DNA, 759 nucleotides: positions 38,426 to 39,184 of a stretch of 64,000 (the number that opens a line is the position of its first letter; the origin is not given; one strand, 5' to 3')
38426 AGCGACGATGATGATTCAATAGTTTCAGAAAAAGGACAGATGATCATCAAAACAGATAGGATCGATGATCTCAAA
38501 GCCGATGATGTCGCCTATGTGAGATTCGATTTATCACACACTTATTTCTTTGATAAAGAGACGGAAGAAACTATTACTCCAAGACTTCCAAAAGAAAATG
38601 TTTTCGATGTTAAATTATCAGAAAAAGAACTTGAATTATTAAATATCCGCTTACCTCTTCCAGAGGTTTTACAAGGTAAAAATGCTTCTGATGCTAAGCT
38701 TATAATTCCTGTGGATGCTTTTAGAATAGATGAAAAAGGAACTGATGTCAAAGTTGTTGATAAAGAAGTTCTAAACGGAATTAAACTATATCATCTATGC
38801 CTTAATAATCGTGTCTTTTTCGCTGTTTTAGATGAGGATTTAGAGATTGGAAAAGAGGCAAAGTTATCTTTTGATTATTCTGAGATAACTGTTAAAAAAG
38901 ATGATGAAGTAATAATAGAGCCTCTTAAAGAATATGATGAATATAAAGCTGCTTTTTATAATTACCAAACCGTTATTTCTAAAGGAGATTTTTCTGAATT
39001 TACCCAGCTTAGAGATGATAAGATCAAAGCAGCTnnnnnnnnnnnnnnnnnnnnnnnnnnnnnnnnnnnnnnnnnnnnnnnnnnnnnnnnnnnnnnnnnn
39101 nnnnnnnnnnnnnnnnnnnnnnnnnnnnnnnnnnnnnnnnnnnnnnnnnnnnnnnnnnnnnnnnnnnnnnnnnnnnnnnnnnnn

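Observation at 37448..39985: MalK/MsmK-type ABC ATPase with a 475-aa C-terminal extension: a K/E-rich coiled coil plus a second TOBE-like domain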

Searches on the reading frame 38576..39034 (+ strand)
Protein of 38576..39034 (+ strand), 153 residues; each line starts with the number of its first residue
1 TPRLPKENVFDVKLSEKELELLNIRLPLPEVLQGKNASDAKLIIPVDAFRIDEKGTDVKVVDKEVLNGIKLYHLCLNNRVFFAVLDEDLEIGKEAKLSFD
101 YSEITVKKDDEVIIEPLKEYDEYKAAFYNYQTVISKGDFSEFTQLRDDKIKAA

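Call 8: search_protein_families(library=pfam, proteins=[window:38576-39034:+], max_evalue=10)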
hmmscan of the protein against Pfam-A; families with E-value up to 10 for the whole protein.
window:38576-39034:+ (153 aa): 0 families

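Call 57: search_solved_structures(query=A1, max_evalue=10)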
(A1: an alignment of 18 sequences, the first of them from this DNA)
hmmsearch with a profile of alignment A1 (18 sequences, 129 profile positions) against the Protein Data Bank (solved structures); distinct sequences matched with E-value up to 10: 13.
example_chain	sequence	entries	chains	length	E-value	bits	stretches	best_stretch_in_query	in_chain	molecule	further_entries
2d62_A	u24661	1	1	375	8.7e-07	32.2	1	53-111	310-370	multiple sugar-binding transport ATP-binding protein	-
2it1_A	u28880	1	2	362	1.1e-05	28.6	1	5-110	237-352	362aa long hypothetical maltose/maltodextrin transport ATP-binding protein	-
7x0q_A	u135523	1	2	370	0.001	22.3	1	51-111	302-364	ABC transporter related protein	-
1v43_A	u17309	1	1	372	0.0031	20.7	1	58-111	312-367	sugar-binding transport ATP-binding protein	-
1vci_A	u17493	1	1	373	0.0031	20.7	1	58-111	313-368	sugar-binding transport ATP-binding protein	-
1g29_1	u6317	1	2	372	0.0037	20.5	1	52-110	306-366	MALTOSE TRANSPORT PROTEIN MALK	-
6yir_A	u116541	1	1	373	0.016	18.4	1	53-115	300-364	Oligosaccharides import ATP-binding protein MsmX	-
4tqu_S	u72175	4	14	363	0.017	18.3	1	48-111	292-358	AlgS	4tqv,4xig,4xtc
9yah_A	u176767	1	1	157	0.7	13.1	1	70-121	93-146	Copper chaperone PCu(A)C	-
6jkr_A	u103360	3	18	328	0.91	12.7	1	90-124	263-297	Aspartate carbamoyltransferase | Aspartate carbamoyltransferase, putative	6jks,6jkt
6jkq_A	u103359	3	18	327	0.91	12.7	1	90-124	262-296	Aspartate carbamoyltransferase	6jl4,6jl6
6jl5_A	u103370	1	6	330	0.92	12.7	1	90-124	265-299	Aspartate carbamoyltransferase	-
4iv5_A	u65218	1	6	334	0.94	12.7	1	90-124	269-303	Aspartate carbamoyltransferase, putative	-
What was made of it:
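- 38576..38962 (+): RD2 ('domain A'): conserved P-R-I-P linker plus a second regulatory-type beta domain, aa 377-505. PDB profile hits only MalK-type regulatory domains, 2d62 at E 8.7e-7 and 2it1 at E 1.1e-5 (call 57).
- On TOBE / MalK regulatory-domain fold (applied to RD2 and RD3): The RD2 profile hits 2d62, 2it1, 7x0q, 1g29 and 6yir regulatory domains (call 57).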

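Call 67: search_protein_families(library=ncbifam, proteins=[window:38576-39034:+], max_evalue=1)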
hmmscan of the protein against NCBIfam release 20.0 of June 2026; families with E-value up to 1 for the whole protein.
window:38576-39034:+ (153 aa): 0 families
